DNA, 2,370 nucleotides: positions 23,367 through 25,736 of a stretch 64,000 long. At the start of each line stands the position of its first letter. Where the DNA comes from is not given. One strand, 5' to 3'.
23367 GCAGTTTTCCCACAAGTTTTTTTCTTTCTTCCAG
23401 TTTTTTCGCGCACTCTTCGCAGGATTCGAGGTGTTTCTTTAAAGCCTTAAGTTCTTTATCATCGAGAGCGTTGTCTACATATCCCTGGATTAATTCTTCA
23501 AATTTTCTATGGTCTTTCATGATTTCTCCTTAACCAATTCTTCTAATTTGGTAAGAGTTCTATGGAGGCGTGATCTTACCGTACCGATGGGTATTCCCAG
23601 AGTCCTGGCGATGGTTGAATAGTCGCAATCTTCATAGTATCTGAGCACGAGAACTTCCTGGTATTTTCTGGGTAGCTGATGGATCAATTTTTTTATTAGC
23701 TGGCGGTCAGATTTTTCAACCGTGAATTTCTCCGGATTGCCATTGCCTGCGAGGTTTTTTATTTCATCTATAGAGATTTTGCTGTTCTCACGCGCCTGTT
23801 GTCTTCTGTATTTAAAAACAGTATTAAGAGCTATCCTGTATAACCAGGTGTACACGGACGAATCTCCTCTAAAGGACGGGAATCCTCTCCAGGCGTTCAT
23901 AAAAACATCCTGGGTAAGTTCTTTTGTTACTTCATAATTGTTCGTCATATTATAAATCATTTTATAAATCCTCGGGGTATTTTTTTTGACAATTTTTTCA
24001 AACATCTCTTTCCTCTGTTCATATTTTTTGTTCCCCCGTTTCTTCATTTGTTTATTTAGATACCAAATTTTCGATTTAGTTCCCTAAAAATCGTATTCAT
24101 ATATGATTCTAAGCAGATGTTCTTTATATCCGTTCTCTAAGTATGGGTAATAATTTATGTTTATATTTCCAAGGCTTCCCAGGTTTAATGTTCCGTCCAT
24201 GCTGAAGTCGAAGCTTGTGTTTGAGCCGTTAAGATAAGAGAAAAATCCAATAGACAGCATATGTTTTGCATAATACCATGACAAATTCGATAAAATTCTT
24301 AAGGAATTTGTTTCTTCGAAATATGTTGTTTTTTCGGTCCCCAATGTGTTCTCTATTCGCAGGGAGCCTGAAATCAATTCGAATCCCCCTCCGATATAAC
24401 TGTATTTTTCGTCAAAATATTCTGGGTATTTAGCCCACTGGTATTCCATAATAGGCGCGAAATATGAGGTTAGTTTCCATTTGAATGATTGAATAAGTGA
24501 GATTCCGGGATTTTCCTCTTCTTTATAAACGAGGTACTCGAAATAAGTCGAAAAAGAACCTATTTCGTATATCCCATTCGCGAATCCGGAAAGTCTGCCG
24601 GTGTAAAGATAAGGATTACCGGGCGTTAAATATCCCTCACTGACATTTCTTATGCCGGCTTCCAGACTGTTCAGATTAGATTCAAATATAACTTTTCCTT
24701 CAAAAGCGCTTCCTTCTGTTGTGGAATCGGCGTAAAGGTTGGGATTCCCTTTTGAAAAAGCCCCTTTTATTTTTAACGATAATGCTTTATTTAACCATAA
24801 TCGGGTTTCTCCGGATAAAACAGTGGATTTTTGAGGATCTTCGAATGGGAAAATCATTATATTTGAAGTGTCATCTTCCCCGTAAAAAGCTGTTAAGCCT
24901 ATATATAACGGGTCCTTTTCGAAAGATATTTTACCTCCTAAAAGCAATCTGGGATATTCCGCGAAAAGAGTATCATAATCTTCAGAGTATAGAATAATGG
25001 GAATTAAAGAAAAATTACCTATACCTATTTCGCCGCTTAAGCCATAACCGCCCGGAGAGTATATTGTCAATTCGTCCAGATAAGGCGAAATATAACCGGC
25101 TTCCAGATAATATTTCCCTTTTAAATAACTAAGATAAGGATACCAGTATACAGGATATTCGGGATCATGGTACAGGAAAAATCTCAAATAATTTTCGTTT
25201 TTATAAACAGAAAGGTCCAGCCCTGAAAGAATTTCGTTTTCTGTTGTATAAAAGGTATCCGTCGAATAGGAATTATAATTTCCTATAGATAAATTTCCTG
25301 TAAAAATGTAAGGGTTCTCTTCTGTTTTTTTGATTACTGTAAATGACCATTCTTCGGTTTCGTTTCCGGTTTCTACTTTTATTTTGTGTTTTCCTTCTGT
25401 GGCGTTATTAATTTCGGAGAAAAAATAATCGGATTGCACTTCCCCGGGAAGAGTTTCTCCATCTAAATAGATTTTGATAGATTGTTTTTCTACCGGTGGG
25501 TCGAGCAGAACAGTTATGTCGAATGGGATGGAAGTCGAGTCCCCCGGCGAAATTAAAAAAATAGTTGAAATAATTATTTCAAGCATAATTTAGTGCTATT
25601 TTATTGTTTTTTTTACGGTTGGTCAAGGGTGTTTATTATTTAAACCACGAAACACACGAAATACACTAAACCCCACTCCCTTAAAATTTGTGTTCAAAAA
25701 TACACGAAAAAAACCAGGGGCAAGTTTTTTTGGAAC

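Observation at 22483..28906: RpoE-like ECF sigma/anti-sigma operon with a thrice-repeated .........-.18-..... promoter linking it to a secreted serpin and lipoproteins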

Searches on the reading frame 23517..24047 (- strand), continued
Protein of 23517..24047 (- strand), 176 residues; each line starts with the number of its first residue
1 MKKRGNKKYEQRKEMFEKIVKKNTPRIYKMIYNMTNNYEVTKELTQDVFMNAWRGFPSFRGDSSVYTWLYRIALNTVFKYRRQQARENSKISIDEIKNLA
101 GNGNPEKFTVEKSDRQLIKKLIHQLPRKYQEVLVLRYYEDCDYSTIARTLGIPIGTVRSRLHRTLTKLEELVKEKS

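Call 35: search_solved_structures(query=window:23517-24047:-, max_evalue=1e-8, show_alignments=3)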
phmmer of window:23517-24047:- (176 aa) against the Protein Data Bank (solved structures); distinct sequences matched with E-value up to 1e-8: 15.
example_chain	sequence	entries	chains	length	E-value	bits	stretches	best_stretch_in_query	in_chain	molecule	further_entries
1or7_A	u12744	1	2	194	1.3e-21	80.4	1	22-170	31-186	RNA polymerase sigma-E factor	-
6jbq_F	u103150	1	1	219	1.8e-21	79.9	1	22-169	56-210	ECF RNA polymerase sigma-E factor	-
6in7_B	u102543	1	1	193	5.1e-21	78.5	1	13-169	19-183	RNA polymerase sigma-H factor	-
8z6g_B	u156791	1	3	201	5.8e-21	78.3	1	13-169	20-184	RNA polymerase sigma factor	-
5wuq_A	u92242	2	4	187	7.4e-18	68.2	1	4-169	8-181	ECF RNA polymerase sigma factor SigW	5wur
9m9d_F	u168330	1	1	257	2.4e-16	63.3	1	16-169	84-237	ECF RNA polymerase sigma factor SigE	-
9m9e_F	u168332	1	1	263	2.5e-16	63.2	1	16-169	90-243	ECF RNA polymerase sigma factor SigE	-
9m98_F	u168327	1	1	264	2.6e-16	63.2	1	16-169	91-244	ECF RNA polymerase sigma factor SigE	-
6jcy_F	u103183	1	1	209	1.2e-15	61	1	16-172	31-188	ECF RNA polymerase sigma factor SigH,ECF RNA polymerase sigma factor SigE,ECF RNA polymera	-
5zx2_F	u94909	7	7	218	1e-14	58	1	16-172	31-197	ECF RNA polymerase sigma factor SigH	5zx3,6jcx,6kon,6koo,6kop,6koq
5uxx_A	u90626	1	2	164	7.8e-12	48.6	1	25-173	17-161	RNA polymerase sigma factor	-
6dv9_F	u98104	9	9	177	3.8e-11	46.4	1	27-169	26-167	ECF RNA polymerase sigma factor SigL | RNA polymerase sigma factor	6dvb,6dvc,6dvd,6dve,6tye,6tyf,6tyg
2map_A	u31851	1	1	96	2.1e-10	44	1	16-86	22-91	RNA polymerase sigma factor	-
2mao_A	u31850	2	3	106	2.4e-10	43.8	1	18-87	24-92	RNA polymerase sigma factor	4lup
7qh5_A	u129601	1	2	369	4.6e-10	42.8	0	14-88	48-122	RNA polymerase sigma factor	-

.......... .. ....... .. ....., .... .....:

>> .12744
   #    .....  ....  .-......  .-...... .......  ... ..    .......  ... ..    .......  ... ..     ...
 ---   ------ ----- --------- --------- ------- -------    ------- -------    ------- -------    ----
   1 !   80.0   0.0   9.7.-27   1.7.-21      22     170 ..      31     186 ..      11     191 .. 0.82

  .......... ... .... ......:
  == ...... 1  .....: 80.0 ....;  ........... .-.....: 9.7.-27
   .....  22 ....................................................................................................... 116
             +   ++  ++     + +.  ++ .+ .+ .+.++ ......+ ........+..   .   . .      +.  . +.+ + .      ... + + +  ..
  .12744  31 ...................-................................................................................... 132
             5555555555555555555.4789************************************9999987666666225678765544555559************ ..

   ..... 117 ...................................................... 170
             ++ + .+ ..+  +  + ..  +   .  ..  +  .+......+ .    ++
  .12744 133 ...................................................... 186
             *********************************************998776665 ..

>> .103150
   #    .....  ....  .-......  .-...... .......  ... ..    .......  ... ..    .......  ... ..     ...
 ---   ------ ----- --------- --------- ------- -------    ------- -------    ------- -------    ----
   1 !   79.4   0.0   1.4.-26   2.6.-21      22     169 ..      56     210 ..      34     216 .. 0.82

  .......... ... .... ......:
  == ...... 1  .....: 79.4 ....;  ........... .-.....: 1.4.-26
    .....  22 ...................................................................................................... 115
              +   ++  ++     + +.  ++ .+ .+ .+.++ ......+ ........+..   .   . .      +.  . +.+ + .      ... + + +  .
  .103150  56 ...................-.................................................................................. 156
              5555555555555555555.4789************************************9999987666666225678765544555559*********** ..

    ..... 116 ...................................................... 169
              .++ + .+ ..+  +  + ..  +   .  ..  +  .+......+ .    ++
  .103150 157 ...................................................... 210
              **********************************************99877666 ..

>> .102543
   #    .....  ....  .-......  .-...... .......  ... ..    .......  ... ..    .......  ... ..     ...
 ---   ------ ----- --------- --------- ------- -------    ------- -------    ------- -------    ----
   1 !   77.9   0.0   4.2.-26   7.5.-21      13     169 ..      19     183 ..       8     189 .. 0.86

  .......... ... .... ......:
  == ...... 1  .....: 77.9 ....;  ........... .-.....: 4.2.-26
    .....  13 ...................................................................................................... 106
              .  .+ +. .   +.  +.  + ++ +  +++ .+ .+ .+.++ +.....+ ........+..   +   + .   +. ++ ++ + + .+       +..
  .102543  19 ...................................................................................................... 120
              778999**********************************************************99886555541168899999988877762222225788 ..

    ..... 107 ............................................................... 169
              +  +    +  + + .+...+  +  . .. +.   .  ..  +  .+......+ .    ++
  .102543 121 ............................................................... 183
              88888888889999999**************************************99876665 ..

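Call 46: search_protein_families(library=pfam, proteins=[L164:5471-6652:+, L164:3918-5426:+, L164:7172-7906:+, L164:7906-9432:+], max_evalue=0.01)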
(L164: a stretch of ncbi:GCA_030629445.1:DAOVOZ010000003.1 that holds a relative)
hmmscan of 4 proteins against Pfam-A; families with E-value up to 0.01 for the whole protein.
L164:5471-6652:+ (393 aa): 1 family
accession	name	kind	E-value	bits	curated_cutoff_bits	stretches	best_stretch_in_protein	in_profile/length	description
PF04773.18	FecR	-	4.4e-16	59.6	24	1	38-131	1-97/97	FecR protein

L164:3918-5426:+ (502 aa): 0 families

L164:7172-7906:+ (244 aa): 1 family
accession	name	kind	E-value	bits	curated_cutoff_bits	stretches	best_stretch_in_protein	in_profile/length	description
PF13490.11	zf-HC2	-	1.1e-09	38.6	22.2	1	6-37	4-35/35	Putative zinc-finger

L164:7906-9432:+ (508 aa): 2 families
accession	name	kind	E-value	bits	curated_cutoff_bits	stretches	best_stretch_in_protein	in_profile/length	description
PF02368.24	Big_2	-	2.2e-05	24.8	22.8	1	186-231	26-71/79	Bacterial Ig-like domain (group 2)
PF21461.3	HL_N-beta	-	0.0003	21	27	0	193-234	11-50/57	Hyaluronate lyase, N-terminal beta-sheet domain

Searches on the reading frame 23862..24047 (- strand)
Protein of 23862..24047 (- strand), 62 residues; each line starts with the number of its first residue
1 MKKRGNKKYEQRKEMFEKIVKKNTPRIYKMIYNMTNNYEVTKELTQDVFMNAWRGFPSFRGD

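Call 17: find_related_loci(query=A2, collection=metagenome_contigs, flank=10000)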
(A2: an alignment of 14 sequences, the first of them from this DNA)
Query A2 (62 aa) in metagenome_contigs; peptide patterns used: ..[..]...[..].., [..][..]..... (x = any residue, [..] = any of these).
599 stretches matched a pattern (row limit reached: there are more); 181 encode a relative of the query (tblastn E <= 1e-3); the best 80 are kept; 80 distinct loci.
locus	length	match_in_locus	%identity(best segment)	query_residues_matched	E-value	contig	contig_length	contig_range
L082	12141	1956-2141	84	1-62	2e-32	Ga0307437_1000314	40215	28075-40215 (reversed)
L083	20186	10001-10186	82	1-62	2e-31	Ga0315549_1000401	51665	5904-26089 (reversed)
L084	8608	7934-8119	82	1-62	2e-31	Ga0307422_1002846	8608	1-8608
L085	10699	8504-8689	79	1-62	2e-30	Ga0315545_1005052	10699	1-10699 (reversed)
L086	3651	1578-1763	76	1-62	2e-28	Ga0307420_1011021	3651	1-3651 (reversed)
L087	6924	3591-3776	76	1-62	1e-27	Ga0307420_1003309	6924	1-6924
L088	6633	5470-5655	76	1-62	1e-27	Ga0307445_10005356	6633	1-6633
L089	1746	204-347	85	15-62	4e-25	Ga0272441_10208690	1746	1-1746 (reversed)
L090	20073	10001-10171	66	5-62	3e-21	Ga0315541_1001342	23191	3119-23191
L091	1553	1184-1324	70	16-62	3e-19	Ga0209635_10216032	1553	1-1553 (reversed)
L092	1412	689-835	39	13-61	4e-11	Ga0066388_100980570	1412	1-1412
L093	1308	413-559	41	14-62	3e-11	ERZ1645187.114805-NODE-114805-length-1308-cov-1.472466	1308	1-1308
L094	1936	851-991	36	16-62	5e-11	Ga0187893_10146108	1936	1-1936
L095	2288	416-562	41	13-61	1e-10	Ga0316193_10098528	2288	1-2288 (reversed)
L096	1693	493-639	41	13-61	1e-10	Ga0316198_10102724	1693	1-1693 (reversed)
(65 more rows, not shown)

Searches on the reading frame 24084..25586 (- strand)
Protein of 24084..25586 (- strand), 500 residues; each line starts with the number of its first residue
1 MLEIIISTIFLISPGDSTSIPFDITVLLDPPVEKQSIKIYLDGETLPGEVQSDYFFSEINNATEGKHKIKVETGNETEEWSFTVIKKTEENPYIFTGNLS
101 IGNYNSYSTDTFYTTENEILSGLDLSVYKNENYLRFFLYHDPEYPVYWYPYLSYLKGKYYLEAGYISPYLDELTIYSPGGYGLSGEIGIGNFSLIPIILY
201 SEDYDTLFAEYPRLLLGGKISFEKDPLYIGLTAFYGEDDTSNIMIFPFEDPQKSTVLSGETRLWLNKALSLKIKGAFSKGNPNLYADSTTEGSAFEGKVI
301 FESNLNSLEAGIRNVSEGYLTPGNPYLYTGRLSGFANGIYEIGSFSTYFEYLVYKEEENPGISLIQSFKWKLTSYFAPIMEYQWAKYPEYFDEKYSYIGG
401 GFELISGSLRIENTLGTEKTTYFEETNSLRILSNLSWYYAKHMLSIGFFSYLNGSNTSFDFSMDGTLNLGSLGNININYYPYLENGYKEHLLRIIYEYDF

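Call 7: search_protein_families(library=pfam, proteins=[window:24084-25586:-], max_evalue=0.01)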
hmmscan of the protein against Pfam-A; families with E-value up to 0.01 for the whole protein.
window:24084-25586:- (500 aa): 0 families

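Call 8: search_protein_families(library=ncbifam, proteins=[window:24084-25586:-], max_evalue=0.01)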
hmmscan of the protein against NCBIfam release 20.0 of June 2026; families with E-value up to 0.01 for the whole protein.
window:24084-25586:- (500 aa): 0 families

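Call 53: search_protein_families(library=padloc, proteins=[window:24084-25586:-], max_evalue=0.01)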
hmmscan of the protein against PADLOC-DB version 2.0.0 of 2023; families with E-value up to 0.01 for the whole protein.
window:24084-25586:- (500 aa): 0 families

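Call 76: search_protein_representatives(protein=window:24084-25586:-)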
Query: 500 residues. Proteins with E-value up to 0.001 (for the whole library): 16; up to 1e-10: 11; up to 1e-30: 8. The best 16 are listed.
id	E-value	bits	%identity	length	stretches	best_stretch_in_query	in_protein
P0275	4.1e-213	725.0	65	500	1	1-500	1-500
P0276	3.0e-132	458.3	46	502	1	1-500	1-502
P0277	4.1e-105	368.7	48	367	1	1-364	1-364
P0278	9.9e-95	334.5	37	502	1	1-500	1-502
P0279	3.3e-79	283.2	51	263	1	1-261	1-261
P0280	7.7e-55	202.9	49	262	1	165-359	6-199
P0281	8.4e-55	202.7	46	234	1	269-500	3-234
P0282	2.4e-35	138.5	31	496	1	1-463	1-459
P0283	2.3e-27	112.2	28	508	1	4-470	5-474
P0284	3.1e-16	75.5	31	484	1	5-337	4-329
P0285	4.4e-12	61.8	28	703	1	28-333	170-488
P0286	2.4e-08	49.5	26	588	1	17-351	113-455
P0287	8.7e-07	44.3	27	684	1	22-337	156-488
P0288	1.9e-04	36.6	26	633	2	206-418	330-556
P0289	2.3e-04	36.3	32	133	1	4-92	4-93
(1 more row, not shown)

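Call 83: predict_structure(alignment_id=A4)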
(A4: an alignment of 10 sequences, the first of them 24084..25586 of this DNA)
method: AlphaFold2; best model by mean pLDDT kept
length: 500 residues; sequences in the alignment: 10
mean_pLDDT: 75.5   pTM: 0.64
mean pLDDT of the five models: 75.5, 73.4, 71.6, 58.7, 51.4
residues with pLDDT >= 90: 143; 70-90: 200; 50-70: 91; < 50: 66
segments of 3 or more residues with pLDDT < 50: 1-35, 47-61, 87-89, 107-115, 205-208
pLDDT, mean of each block of 10 residues (from residue 1): 33 32 38 51 53 39 59 59 53 68 52 50 79 82 69 84 82 73 88 91 56 88 93 89 66 91 94 95 85 95 88 92 77 92 89 86 93 89 91 92 90 92 85 88 84 78 81 76 63 68
secondary structure, 60 per line:
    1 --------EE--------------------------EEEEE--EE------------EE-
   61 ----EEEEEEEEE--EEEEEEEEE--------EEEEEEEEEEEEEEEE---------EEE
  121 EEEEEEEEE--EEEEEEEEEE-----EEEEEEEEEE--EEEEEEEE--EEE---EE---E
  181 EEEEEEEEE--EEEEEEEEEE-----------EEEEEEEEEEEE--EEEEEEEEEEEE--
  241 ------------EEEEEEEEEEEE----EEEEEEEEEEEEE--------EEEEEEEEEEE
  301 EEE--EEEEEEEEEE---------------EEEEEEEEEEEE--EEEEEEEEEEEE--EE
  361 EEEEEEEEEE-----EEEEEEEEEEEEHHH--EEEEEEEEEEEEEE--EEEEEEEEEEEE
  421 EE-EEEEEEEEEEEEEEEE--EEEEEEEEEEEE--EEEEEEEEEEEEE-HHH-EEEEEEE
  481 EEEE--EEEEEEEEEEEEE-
elements in order: E37-41 E65-73 E76-84 E93-108 E118-129 E132-141 E147-156 E159-166 E169-171 E180-189 E192-201 E213-224 E227-238 E253-264 E269-281 E290-303 E306-315 E331-342 E345-356 E359-370 E376-387 E393-406 E409-422 E424-439 E442-453 E456-468 E474-484 E487-499

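Call 85: fold_search(model_id=the predicted structure, library=pdb)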
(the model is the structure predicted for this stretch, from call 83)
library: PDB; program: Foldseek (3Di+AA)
matches with E <= 10: 768; with E <= 0.001: 179
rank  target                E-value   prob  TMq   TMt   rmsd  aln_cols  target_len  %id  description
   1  9fy9_D                4.8e-08  1.00  0.48  0.37  12.2       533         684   10  Cryo-EM structure of the type 1 chaperone-usher pilus FimD-tip complex (FimDHGFC) - Conformer 1 (released 2025-06-04)
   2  2vqi_B                1.6e-07  1.00  0.41  0.43  11.8       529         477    9  Structure of the P pilus usher (PapC) translocation pore (released 2008-05-27)
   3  3rfz_E                2.2e-07  1.00  0.46  0.32  13.1       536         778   11  Crystal structure of the FimD usher bound to its cognate FimC:FimH substrate (released 2011-06-01)
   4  1nqg                  2.4e-07  1.00  0.35  0.31  16.0       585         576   10  OUTER MEMBRANE COBALAMIN TRANSPORTER (BTUB) FROM E. COLI, WITH BOUND CALCIUM (released 2003-04-29)
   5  3ohn_A                2.5e-07  1.00  0.44  0.47  11.9       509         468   10  Crystal structure of the FimD translocation domain (released 2011-06-01)
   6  9fw9_D                4.5e-07  1.00  0.46  0.36  15.6       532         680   10  Cryo-EM structure of the type 1 pilus assembly platform as part of the FimA-bound chaperone-usher pilus complex (FimDH (released 2025-06-04)
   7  2vqi_A                4.9e-07  1.00  0.41  0.43  10.7       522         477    8  Structure of the P pilus usher (PapC) translocation pore (released 2008-05-27)
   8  9fxs_D                6.1e-07  1.00  0.51  0.40   7.4       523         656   10  Cryo-EM structure of the type 1 pilus complex including pilus rod and FimI-bound assembly platform after incorporation (released 2025-06-04)
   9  1mpr_A                1.0e-06  1.00  0.31  0.34  14.0       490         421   10  MALTOPORIN FROM SALMONELLA TYPHIMURIUM (released 1997-03-12)
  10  3rfz_B                1.3e-06  1.00  0.50  0.34   9.6       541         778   10  Crystal structure of the FimD usher bound to its cognate FimC:FimH substrate (released 2011-06-01)
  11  1mal_A                1.5e-06  1.00  0.32  0.37  14.7       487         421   10  STRUCTURAL BASIS FOR SUGAR TRANSLOCATION THROUGH MALTOPORIN CHANNELS AT 3.1 ANGSTROMS RESOLUTION (released 1995-12-31)
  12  3fip_A                1.9e-06  1.00  0.35  0.39  11.9       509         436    8  Crystal structure of Usher PapC translocation pore (released 2009-09-08)
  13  8xcj_A                2.3e-06  1.00  0.32  0.36  13.8       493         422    9  Open State of central tail fiber of bacteriophage lambda upon binding to LamB (gpJ713-LamB complex) (released 2024-05-01)
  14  6cd2_C                2.8e-06  1.00  0.42  0.31  12.9       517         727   11  Crystal structure of the PapC usher bound to the chaperone-adhesin PapD-PapG (released 2018-10-03)
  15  3ohn_B                3.3e-06  1.00  0.42  0.44  10.1       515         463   10  Crystal structure of the FimD translocation domain (released 2011-06-01)
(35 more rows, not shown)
